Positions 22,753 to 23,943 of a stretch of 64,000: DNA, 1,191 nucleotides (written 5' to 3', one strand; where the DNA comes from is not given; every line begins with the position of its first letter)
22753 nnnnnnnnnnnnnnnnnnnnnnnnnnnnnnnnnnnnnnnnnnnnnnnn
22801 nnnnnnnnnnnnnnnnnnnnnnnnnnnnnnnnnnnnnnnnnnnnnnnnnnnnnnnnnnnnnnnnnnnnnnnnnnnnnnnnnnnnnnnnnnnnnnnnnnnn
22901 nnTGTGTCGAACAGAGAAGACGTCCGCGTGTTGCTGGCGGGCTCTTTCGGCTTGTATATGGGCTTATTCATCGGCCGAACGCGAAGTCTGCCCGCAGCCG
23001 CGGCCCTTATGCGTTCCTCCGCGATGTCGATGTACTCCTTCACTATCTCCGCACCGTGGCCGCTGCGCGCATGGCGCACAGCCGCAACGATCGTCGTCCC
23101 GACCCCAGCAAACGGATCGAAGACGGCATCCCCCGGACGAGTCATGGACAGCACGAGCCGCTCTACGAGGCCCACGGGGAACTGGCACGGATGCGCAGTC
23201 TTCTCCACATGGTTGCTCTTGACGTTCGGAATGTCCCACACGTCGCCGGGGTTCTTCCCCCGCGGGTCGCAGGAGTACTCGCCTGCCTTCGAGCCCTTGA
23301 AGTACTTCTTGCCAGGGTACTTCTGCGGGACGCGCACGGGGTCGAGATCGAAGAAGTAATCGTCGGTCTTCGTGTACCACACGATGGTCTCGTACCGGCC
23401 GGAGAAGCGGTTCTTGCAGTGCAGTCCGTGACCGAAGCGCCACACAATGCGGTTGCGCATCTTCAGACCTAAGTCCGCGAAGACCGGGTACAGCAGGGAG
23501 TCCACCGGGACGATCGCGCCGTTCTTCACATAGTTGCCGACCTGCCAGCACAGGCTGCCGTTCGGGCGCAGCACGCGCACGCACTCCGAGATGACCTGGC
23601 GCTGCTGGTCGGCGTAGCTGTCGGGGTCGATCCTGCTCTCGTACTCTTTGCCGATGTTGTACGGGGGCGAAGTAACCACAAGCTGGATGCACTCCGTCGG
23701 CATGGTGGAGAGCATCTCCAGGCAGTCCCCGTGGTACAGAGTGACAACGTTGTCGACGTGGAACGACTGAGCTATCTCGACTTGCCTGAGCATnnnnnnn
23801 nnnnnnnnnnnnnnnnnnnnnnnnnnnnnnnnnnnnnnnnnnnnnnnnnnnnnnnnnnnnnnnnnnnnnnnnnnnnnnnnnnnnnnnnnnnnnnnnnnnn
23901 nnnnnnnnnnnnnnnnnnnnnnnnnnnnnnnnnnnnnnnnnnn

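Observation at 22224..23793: BglII-like R-M pair with a frameshifted endonuclease and an intact beta-class methyltransferase (probable orphan MTase)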

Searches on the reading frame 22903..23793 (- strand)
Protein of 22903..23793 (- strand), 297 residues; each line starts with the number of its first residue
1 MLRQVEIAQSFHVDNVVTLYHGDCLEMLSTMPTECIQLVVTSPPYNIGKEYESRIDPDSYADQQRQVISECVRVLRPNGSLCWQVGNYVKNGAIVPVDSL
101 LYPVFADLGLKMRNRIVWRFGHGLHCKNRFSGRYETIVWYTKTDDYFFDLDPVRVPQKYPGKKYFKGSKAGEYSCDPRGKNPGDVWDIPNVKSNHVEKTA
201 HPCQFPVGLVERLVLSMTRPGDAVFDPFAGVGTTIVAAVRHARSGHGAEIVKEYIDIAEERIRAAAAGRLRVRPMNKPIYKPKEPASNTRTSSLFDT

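Call 8: search_protein_families(library=pfam, proteins=[window:22903-23793:-], max_evalue=0.01)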
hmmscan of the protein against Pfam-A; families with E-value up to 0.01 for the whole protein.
window:22903-23793:- (297 aa): 2 families
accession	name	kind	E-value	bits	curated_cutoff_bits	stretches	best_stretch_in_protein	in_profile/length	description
PF01555.25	N6_N4_Mtase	-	2.4e-52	178.5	26.7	1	36-260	1-221/221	DNA methylase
PF09445.16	Methyltransf_15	-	0.0064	16.5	22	0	8-65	42-100/165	RNA cap guanine-N2 methyltransferase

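Call 17: find_encoding_contigs(protein=window:22903-23793:-, flank=6000)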
Protein window:22903-23793:- (297 aa): 2 contigs read that carry it; 2 places shown.
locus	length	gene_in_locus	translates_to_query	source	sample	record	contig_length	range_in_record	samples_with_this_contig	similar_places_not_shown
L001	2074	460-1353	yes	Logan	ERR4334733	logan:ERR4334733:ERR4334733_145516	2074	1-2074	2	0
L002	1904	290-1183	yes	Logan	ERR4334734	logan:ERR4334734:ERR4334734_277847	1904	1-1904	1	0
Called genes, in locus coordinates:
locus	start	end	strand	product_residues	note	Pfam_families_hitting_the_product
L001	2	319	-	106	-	?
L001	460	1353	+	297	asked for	PF01555:N6_N4_Mtase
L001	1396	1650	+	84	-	-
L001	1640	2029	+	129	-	PF09195:Endonuc-BglII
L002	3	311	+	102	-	?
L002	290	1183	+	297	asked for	PF01555:N6_N4_Mtase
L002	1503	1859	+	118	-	PF09195:Endonuc-BglII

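Call 21: find_homologous_proteins(query=window:22903-23793:-)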
Query window:22903-23793:- (297 aa): 8000 proteins with E <= 0.001 among 8000 candidates; the best 120 are listed.
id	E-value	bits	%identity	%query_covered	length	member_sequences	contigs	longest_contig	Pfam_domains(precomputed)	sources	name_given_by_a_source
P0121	6.4e-205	697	100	100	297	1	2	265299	PF01555.25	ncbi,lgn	-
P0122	6.2e-163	559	79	100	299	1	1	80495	PF01555.25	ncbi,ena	-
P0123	6.1e-157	540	73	99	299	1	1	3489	PF01555.25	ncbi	-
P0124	3.0e-156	538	74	99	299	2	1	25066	PF01555.25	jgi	-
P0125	3.8e-145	501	72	95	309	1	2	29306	PF01555.25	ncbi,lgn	-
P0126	6.8e-144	497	68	100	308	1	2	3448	PF01555.25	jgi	jgi:adenine-specific DNA-methyltransferase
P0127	2.0e-143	495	68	97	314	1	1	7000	PF01555.25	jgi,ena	-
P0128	6.0e-143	494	68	97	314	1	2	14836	PF01555.25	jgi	-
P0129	2.2e-141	489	68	99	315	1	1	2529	PF01555.25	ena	-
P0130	3.3e-141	488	68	95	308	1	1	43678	PF01555.25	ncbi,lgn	-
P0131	1.7e-140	486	68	96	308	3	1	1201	PF01555.25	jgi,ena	-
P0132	6.7e-140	484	66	99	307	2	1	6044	PF01555.25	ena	-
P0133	1.1e-139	483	67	97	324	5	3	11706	PF01555.25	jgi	-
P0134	1.4e-139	483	68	98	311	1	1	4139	PF01555.25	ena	-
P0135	4.2e-139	481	69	97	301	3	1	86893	PF01555.25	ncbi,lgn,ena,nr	ncbi:MAG TPA: site-specific DNA-methyltransferase [Phycisphaerales bacterium]|nr:site-specific DNA-m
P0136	5.2e-139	481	71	94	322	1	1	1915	PF01555.25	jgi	jgi:adenine-specific DNA-methyltransferase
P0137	1.5e-138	479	69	95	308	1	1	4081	PF01555.25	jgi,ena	-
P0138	3.1e-138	478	69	94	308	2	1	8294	PF01555.25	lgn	-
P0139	8.5e-138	477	69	96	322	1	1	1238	PF01555.25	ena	-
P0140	8.8e-138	477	69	97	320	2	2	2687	PF01555.25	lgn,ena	-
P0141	1.3e-137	476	69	98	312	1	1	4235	PF01555.25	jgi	-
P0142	1.3e-137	476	68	96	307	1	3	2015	PF01555.25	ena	-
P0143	1.4e-137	476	67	96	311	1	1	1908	PF01555.25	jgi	jgi:adenine-specific DNA-methyltransferase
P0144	1.5e-137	476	68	100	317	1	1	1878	PF01555.25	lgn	-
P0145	1.7e-137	476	66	98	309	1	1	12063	PF01555.25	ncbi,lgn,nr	ncbi:MAG: site-specific DNA-methyltransferase [Deltaproteobacteria bacterium]|nr:site-specific DNA-m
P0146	1.7e-137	476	67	98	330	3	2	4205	PF01555.25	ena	-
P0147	2.3e-137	475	67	98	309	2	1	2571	PF01555.25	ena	-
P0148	2.6e-137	475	66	98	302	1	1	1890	PF01555.25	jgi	jgi:adenine-specific DNA-methyltransferase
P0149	2.8e-137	475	67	98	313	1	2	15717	PF01555.25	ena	-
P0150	5.7e-137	474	69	93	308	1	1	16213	PF01555.25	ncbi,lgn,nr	ncbi:MAG: site-specific DNA-methyltransferase [Sedimentisphaerales bacterium]|nr:site-specific DNA-m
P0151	6.2e-137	474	66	98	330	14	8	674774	PF01555.25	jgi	jgi:adenine-specific DNA-methyltransferase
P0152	1.1e-136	473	68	93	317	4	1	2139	PF01555.25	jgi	-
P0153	1.7e-136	473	68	95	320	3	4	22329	PF01555.25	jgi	-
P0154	1.7e-136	473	68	97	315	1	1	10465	PF01555.25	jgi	jgi:adenine-specific DNA-methyltransferase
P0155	2.6e-136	472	67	97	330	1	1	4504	PF01555.25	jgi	-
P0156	2.8e-136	472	68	92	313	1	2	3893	PF01555.25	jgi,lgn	jgi:adenine-specific DNA-methyltransferase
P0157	2.9e-136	472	68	95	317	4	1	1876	PF01555.25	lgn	-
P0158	3.8e-136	471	69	94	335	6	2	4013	PF01555.25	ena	-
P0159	4.2e-136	471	65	99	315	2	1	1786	PF01555.25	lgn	-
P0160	5.2e-136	471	65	98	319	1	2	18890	PF01555.25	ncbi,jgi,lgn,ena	jgi:adenine-specific DNA-methyltransferase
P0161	5.3e-136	471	68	94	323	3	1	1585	PF01555.25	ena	-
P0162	5.7e-136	471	68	98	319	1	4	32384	PF01555.25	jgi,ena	jgi:DNA modification methylase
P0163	5.9e-136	471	69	95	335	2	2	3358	PF01555.25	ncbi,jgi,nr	ncbi:MAG: site-specific DNA-methyltransferase [Deltaproteobacteria bacterium]|nr:site-specific DNA-m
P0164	8.1e-136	470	67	95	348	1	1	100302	PF01555.25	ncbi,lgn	-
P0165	9.3e-136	470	67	99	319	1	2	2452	PF01555.25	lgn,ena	-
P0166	9.4e-136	470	65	98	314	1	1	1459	PF01555.25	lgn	-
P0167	1.0e-135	470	68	96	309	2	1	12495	PF01555.25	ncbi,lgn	-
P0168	1.1e-135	470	66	98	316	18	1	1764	PF01555.25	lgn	-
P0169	1.3e-135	470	65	98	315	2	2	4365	PF01555.25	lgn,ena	-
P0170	1.3e-135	470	66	98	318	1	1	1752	PF01555.25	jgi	jgi:adenine-specific DNA-methyltransferase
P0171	1.4e-135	470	65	100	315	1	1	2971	PF01555.25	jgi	jgi:adenine-specific DNA-methyltransferase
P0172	1.5e-135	470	66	98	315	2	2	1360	PF01555.25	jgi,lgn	jgi:adenine-specific DNA-methyltransferase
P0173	1.5e-135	470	66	98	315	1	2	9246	PF01555.25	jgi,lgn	jgi:adenine-specific DNA-methyltransferase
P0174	1.6e-135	469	66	98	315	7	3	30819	PF01555.25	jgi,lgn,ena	-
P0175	1.7e-135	469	67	95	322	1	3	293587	PF01555.25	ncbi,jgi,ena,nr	ncbi:MAG: site-specific DNA-methyltransferase [Acetobacteraceae bacterium]|nr:site-specific DNA-meth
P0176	1.9e-135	469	64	98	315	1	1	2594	PF01555.25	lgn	-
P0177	1.9e-135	469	69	94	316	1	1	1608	PF01555.25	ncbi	-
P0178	1.9e-135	469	66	100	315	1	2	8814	PF01555.25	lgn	-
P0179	2.0e-135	469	66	96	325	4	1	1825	PF01555.25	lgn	-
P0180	2.2e-135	469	66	98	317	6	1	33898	PF01555.25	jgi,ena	jgi:adenine-specific DNA-methyltransferase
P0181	2.2e-135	469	65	97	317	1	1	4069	PF01555.25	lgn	-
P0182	2.3e-135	469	67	95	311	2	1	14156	PF01555.25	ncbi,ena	-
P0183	2.4e-135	469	67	98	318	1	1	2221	PF01555.25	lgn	-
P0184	2.7e-135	469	67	97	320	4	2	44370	PF01555.25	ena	-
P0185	3.2e-135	468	66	98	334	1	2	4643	PF01555.25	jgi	jgi:adenine-specific DNA-methyltransferase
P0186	3.3e-135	468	66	100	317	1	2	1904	PF01555.25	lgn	-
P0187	3.3e-135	468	69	95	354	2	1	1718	PF01555.25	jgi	-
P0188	3.5e-135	468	65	100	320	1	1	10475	PF01555.25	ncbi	-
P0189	3.6e-135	468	67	99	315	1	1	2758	PF01555.25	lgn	-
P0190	3.6e-135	468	65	99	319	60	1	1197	PF01555.25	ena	-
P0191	3.7e-135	468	66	98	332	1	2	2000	PF01555.25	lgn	-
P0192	3.8e-135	468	67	95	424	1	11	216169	PF01555.25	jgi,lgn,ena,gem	-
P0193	4.6e-135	468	67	99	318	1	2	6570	PF01555.25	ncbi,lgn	-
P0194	4.6e-135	468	68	94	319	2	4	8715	PF01555.25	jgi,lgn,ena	-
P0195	5.9e-135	468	65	98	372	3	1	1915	PF01555.25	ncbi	ncbi:MAG: site-specific DNA-methyltransferase, partial [Desulfobacterales bacterium]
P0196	6.6e-135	467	65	98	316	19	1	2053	PF01555.25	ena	-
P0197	6.9e-135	467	64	98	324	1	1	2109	PF01170.25,PF01555.25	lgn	-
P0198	7.1e-135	467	67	98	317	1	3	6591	PF01555.25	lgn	-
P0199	7.8e-135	467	68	96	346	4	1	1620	PF01555.25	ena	-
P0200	8.2e-135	467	67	95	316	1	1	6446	PF01555.25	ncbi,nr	ncbi:site-specific DNA-methyltransferase [candidate division KSB1 bacterium]|nr:site-specific DNA-me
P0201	8.3e-135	467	65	99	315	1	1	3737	PF01555.25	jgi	-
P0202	8.9e-135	467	65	98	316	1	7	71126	PF01555.25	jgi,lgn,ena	jgi:adenine-specific DNA-methyltransferase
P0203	8.9e-135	467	65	98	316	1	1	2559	PF01555.25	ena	-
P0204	9.0e-135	467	67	98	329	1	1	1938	PF01555.25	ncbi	-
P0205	9.0e-135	467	65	98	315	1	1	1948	PF01555.25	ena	-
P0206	9.2e-135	467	67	97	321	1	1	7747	PF01555.25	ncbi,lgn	-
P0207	1.0e-134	467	66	99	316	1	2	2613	PF01555.25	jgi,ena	-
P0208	1.2e-134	467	63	100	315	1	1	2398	PF01555.25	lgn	-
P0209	1.2e-134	467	67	95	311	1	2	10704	PF01555.25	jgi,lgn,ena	-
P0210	1.2e-134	467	65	98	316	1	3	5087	PF01555.25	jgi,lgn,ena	jgi:adenine-specific DNA-methyltransferase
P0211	1.2e-134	467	65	99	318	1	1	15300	PF01555.25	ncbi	-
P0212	1.3e-134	466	68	95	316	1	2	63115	PF01555.25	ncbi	-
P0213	1.5e-134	466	70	92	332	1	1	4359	PF01555.25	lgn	-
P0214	1.6e-134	466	67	95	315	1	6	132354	PF01555.25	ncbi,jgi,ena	-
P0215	1.6e-134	466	65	98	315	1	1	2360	PF01555.25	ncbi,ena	-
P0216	1.7e-134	466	65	100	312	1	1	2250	PF01555.25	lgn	-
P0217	1.7e-134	466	65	99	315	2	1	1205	PF01555.25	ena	-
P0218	1.8e-134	466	65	100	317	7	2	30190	PF01555.25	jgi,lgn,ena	-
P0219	1.8e-134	466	67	93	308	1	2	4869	PF01555.25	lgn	-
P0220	1.8e-134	466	66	96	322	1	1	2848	PF01555.25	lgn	-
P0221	1.9e-134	466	68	98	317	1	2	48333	PF01555.25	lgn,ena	-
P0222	1.9e-134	466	64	98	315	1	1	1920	PF01555.25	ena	-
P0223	2.0e-134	466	64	99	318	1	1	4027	PF01555.25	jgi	jgi:adenine-specific DNA-methyltransferase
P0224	2.0e-134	466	65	98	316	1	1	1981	PF01555.25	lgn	-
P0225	2.0e-134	466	68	95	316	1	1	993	PF01555.25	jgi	jgi:adenine-specific DNA-methyltransferase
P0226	2.0e-134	466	67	99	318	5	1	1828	PF01555.25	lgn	-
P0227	2.0e-134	466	68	96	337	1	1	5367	PF01555.25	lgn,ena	-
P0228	2.1e-134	466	64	100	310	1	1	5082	PF01555.25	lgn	-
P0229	2.2e-134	466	65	99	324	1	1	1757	PF01555.25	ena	-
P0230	2.3e-134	466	66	98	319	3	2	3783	PF01555.25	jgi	jgi:adenine-specific DNA-methyltransferase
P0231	2.4e-134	466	65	98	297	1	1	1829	PF01555.25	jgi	jgi:adenine-specific DNA-methyltransferase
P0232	2.4e-134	466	65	98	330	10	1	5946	PF01555.25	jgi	-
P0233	2.6e-134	466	65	98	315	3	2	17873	PF01555.25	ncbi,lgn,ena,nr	ncbi:MAG: site-specific DNA-methyltransferase [Deltaproteobacteria bacterium CG1_02_45_11]|nr:MAG: s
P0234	2.6e-134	465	68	98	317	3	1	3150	PF01555.25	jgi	-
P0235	2.7e-134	465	65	100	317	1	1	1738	PF01555.25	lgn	-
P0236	2.7e-134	465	67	95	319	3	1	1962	PF01555.25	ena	-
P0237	2.8e-134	465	66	97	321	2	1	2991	PF01555.25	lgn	-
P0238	2.8e-134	465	65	97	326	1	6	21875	PF01555.25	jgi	jgi:adenine-specific DNA-methyltransferase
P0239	2.9e-134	465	68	96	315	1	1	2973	PF01555.25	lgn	-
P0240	2.9e-134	465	66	100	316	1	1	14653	PF01555.25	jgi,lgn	jgi:adenine-specific DNA-methyltransferase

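Call 22: find_encoding_contigs(protein=P0122, flank=5000, max_places=3)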
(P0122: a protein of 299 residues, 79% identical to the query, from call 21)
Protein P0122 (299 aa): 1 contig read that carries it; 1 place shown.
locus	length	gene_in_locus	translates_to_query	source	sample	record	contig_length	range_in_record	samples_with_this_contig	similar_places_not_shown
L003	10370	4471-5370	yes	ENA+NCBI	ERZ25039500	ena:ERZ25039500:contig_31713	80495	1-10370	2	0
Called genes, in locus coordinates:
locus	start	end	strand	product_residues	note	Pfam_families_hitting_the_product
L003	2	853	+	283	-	?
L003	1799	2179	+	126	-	PF02780:Transketolase_C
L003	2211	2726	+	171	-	-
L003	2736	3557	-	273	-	PF01887:SAM_HAT_N, PF20257:SAM_HAT_C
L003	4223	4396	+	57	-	-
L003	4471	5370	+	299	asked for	PF01555:N6_N4_Mtase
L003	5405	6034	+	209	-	PF09195:Endonuc-BglII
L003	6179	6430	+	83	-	-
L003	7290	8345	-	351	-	PF04616:Glyco_hydro_43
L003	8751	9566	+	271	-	PF04909:Amidohydro_2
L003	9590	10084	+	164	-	PF00149:Metallophos, PF12850:Metallophos_2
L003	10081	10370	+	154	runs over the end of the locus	-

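Call 23: find_encoding_contigs(protein=P0124, flank=5000, max_places=3)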
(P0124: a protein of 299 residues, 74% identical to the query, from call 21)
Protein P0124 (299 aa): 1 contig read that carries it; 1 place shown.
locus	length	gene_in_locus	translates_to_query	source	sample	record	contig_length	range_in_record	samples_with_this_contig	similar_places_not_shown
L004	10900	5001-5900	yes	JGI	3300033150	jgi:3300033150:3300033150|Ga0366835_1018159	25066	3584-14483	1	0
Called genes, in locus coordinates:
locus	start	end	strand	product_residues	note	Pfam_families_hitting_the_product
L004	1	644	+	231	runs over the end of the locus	PF06114:Peptidase_M78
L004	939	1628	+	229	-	PF01425:Amidase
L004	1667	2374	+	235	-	PF01425:Amidase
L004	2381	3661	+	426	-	PF01545:Cation_efflux, PF16916:ZT_dimer, PF02579:Nitro_FeMo-Co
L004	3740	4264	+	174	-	PF01261:AP_endonuc_2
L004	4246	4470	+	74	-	PF01261:AP_endonuc_2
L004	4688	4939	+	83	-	-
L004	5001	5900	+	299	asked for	PF01555:N6_N4_Mtase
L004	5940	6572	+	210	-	PF09195:Endonuc-BglII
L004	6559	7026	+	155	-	PF20467:MmeI_C (weak)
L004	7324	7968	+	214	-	PF03783:CsgG (weak)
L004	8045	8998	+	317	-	PF03783:CsgG, PF13036:LpoB (weak)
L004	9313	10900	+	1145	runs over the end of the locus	PF17757:UvrB_inter, PF02559:CarD_TRCF_RID, PF00270:DEAD, PF00271:Helicase_C, PF22590:Cas3-like_C_2 (faint)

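Call 24: find_encoding_contigs(protein=P0125, flank=5000, max_places=3)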
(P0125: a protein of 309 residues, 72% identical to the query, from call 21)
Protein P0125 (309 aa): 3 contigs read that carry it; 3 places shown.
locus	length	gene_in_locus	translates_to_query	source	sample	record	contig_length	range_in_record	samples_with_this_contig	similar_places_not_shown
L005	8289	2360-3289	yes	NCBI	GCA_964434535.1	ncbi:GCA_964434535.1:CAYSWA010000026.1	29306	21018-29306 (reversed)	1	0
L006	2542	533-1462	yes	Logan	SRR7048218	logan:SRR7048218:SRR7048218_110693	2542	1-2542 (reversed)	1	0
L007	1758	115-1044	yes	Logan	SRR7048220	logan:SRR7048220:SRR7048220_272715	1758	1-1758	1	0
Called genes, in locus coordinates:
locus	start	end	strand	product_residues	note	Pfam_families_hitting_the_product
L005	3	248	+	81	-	?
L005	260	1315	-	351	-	PF01841:Transglut_core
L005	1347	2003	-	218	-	-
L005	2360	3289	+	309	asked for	PF01555:N6_N4_Mtase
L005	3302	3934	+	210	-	PF09195:Endonuc-BglII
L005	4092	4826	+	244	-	PF00005:ABC_tran, PF02463:SMC_N (faint), PF13304:AAA_21 (weak)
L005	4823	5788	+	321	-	PF01458:SUFBD_core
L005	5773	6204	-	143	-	PF04246:RseC_MucC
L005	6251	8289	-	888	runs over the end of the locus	PF00069:Pkinase, PF01636:APH (faint), PF07714:PK_Tyr_Ser-Thr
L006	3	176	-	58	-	?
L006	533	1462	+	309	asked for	PF01555:N6_N4_Mtase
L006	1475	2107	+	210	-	PF09195:Endonuc-BglII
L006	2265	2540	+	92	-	?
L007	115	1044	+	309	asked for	PF01555:N6_N4_Mtase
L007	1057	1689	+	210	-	PF09195:Endonuc-BglII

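Call 28: search_solved_structures(query=window:22903-23793:-, max_evalue=0.001, show_alignments=1)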
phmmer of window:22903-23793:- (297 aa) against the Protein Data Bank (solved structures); distinct sequences matched with E-value up to 0.001: 13.
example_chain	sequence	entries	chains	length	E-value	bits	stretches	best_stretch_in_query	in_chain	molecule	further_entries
1nw8_A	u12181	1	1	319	1.6e-38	136.1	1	22-254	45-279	MODIFICATION METHYLASE RSRI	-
1eg2_A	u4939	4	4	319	2.1e-38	135.7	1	22-254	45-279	MODIFICATION METHYLASE RSRI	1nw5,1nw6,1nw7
8urk_A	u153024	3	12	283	6.4e-34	120.9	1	17-267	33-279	Methyltransferase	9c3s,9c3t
9c3u_A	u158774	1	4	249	5.6e-33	117.9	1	17-264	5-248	Methyltransferase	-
6pbd_A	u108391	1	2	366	3.1e-23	85.8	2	198-264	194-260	Modification methylase CcrMI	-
2zie_A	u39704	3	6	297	7.5e-22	81.3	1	17-265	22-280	Putative modification methylase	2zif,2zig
8s9m_A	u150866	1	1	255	2.4e-20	76.4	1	23-264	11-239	DNA cytosine-N4 methyltransferase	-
8s9n_A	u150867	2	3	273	2.6e-20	76.3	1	23-264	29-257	DNA cytosine-N4 methyltransferase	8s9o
1g60_A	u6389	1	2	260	3.5e-19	72.5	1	19-258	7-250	Adenine-specific Methyltransferase MboIIA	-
1boo_A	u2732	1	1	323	1.5e-14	57.3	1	18-257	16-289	PROTEIN (N-4 CYTOSINE-SPECIFIC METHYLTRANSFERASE PVU II)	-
5hek_A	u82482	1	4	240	8.9e-12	48.2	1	195-263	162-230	Adenine specific DNA methyltransferase (DpnA)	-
5hfj_A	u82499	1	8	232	9.6e-12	48.1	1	195-262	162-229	Adenine specific DNA methyltransferase (DpnA)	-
6k0w_B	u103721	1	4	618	0.00042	23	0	9-71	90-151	Adenine specific DNA methyltransferase (Mod)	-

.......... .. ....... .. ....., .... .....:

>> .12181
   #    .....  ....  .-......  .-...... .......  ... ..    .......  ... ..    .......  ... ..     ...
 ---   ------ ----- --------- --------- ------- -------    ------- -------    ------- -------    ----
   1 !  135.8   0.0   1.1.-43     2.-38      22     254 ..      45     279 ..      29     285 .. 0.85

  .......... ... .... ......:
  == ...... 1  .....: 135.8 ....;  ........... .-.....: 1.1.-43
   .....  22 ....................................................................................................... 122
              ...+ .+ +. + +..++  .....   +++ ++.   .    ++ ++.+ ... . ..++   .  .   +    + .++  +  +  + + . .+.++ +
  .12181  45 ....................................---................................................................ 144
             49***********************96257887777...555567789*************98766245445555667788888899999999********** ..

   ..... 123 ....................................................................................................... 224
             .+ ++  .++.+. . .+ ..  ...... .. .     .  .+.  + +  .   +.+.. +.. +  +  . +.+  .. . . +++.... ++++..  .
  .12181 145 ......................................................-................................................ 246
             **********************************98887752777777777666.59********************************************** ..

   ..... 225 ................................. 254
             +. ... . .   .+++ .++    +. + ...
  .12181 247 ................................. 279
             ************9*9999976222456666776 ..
